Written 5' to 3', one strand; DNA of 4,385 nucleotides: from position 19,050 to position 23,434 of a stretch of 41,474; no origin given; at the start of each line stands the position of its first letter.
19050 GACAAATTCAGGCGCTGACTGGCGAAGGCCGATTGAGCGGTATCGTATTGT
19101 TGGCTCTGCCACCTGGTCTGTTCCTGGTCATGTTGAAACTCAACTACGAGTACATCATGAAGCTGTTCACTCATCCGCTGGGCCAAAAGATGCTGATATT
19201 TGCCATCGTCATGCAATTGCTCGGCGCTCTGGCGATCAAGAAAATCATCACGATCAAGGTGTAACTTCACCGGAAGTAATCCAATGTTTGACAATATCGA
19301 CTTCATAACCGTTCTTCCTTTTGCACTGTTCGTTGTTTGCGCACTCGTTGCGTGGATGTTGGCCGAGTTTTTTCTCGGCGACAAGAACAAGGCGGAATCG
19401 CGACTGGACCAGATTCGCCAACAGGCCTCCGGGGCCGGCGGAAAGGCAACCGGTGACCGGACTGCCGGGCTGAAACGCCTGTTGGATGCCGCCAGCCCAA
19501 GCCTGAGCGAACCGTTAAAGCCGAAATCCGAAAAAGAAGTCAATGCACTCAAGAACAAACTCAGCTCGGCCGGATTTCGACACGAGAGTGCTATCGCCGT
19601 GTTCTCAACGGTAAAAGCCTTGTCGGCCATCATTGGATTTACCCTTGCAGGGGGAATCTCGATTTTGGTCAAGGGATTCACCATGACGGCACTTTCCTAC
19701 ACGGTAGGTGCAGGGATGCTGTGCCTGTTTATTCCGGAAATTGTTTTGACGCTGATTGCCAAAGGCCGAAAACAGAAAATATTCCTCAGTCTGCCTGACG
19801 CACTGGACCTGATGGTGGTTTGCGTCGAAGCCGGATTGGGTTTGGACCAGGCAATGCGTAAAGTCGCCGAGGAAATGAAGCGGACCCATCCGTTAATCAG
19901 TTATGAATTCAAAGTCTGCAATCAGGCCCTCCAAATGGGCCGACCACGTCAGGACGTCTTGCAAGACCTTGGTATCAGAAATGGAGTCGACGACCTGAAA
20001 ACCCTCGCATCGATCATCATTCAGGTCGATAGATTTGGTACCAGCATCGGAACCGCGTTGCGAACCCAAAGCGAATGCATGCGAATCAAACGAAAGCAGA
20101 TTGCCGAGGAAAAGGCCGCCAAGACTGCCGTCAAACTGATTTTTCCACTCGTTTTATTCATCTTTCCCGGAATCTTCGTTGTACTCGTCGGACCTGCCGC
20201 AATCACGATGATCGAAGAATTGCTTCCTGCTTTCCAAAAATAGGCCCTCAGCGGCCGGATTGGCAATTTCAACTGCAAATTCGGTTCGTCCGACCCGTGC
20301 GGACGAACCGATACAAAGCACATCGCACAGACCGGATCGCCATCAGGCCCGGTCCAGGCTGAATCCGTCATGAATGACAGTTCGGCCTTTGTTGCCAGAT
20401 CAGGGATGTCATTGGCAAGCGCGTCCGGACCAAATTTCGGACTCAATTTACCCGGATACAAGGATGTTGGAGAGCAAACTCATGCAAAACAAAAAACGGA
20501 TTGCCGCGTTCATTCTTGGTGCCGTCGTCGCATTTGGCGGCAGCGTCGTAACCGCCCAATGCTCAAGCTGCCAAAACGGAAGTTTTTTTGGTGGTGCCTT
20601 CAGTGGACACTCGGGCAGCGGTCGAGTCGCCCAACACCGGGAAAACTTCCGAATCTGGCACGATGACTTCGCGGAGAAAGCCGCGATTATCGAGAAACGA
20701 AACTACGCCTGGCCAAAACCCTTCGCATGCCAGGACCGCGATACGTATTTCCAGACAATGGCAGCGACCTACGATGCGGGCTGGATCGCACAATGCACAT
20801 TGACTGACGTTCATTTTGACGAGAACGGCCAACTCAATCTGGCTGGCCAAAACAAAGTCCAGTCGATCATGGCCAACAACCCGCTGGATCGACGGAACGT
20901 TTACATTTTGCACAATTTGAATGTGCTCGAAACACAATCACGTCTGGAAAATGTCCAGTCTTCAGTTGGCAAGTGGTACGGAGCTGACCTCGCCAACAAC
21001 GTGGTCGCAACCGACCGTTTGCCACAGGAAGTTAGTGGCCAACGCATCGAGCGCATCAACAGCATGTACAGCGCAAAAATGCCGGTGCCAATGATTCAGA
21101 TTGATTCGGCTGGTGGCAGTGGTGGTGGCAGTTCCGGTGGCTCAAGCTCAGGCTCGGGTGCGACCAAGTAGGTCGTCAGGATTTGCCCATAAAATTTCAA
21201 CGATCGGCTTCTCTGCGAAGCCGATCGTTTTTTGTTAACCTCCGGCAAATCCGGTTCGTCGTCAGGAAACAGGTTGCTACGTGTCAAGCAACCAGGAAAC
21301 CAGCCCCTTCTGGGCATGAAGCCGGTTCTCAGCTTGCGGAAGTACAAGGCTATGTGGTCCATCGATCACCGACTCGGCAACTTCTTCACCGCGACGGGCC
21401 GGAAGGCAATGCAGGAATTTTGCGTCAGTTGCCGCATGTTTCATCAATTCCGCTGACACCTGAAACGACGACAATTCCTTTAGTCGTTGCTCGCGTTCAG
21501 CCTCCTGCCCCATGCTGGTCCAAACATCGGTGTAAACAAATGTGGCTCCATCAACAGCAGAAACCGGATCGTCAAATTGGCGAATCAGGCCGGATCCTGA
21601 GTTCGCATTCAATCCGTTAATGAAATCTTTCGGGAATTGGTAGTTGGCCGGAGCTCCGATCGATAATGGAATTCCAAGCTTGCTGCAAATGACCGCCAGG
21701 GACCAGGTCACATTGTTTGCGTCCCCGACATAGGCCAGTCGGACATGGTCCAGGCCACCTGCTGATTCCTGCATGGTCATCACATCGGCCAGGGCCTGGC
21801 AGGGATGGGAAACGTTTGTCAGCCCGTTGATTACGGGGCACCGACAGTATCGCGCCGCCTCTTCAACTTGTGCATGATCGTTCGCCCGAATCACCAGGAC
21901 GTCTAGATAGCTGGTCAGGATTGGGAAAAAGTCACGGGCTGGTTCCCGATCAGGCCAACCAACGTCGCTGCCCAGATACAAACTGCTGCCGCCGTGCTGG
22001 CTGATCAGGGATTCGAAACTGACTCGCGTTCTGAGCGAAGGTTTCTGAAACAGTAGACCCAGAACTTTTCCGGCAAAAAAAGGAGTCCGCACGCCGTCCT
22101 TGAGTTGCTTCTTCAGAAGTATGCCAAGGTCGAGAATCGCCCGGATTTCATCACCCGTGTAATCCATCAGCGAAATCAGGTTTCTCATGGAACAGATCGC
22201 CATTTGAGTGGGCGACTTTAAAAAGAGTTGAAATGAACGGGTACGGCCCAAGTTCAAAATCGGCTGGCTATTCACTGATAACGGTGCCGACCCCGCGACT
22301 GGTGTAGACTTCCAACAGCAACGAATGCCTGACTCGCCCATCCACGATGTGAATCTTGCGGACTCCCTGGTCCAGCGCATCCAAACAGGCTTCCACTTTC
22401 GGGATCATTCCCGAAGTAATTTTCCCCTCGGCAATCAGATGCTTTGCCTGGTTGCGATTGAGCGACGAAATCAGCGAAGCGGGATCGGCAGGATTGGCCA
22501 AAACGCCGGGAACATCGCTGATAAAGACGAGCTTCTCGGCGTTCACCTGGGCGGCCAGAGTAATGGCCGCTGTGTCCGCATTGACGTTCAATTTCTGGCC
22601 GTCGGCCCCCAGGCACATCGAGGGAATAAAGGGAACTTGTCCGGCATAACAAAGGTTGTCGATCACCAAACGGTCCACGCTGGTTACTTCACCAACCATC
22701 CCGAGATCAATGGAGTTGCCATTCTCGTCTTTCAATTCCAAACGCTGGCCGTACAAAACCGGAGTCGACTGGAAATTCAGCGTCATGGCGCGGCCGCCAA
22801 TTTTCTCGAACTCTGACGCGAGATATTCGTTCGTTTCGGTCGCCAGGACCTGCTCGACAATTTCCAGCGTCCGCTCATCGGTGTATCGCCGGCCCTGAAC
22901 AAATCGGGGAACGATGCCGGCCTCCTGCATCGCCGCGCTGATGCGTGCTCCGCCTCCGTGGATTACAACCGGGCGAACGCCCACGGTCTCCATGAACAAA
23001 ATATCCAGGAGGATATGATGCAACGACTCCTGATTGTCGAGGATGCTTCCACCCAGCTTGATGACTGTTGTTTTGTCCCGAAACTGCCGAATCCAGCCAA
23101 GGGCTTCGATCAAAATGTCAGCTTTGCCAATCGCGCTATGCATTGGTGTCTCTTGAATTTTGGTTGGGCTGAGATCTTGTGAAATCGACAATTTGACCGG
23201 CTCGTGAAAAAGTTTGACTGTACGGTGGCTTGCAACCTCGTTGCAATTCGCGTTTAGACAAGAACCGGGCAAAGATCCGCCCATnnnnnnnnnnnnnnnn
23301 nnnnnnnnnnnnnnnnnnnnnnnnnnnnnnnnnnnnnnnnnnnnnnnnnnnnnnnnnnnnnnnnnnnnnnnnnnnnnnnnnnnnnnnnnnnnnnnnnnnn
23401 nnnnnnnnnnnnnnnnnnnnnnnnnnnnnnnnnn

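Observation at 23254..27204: Self-contained FAAL-ACP-alpha-oxoamine synthase fusion with a divergent thioesterase: candidate sphingoid-like or long-chain amino-ketone lipid synthase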

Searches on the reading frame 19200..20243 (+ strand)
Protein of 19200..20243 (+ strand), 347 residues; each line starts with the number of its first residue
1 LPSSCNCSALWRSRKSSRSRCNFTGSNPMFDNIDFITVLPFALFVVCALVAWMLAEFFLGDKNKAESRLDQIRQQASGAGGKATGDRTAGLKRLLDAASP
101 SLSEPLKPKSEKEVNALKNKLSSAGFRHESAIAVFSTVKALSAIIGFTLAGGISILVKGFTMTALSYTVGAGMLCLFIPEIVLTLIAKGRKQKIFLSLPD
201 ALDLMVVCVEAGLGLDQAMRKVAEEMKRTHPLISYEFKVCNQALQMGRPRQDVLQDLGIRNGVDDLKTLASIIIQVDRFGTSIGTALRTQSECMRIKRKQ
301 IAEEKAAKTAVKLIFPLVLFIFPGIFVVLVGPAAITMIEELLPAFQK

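Call 24: search_protein_families(library=pfam, proteins=[window:19200-20243:+], max_evalue=0.001)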
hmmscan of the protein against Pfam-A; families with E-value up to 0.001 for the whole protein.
window:19200-20243:+ (347 aa): 1 family
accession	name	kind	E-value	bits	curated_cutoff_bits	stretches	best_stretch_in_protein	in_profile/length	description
PF00482.28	T2SSF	-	2.1e-18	66.9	25.2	1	201-330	1-124/125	Type II secretion system (T2SS), protein F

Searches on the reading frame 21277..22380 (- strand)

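Call 3: search_protein_families(library=pfam, proteins=[window:21277-22380:-], max_evalue=0.01)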
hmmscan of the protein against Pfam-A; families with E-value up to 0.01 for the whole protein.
window:21277-22380:- (367 aa): 2 families
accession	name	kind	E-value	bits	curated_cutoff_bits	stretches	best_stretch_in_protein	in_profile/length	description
PF00185.30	OTCace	-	6.8e-48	163.1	29.4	1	213-363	3-156/157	Aspartate/ornithine carbamoyltransferase, Asp/Orn binding domain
PF02729.26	OTCace_N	-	4.2e-38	131.2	29.9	1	66-205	1-148/148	Aspartate/ornithine carbamoyltransferase, carbamoyl-P binding domain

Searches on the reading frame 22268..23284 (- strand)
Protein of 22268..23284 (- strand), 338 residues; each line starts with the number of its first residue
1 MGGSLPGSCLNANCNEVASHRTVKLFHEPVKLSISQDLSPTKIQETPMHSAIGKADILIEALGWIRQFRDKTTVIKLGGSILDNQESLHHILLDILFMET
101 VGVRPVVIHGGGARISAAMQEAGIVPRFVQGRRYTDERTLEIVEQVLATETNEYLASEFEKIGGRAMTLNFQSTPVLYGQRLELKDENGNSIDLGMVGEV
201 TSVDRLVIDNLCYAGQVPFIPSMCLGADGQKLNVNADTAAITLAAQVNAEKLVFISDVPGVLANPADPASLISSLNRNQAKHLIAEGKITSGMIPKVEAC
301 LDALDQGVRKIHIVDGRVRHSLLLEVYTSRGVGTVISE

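Call 3: search_protein_families(library=pfam, proteins=[window:22268-23284:-], max_evalue=0.01)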
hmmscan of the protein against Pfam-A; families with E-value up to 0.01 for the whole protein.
window:22268-23284:- (338 aa): 1 family
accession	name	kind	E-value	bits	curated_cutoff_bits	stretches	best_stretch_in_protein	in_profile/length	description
PF00696.33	AA_kinase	-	4.6e-44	151.3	24.9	1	71-315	1-234/234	Amino acid kinase family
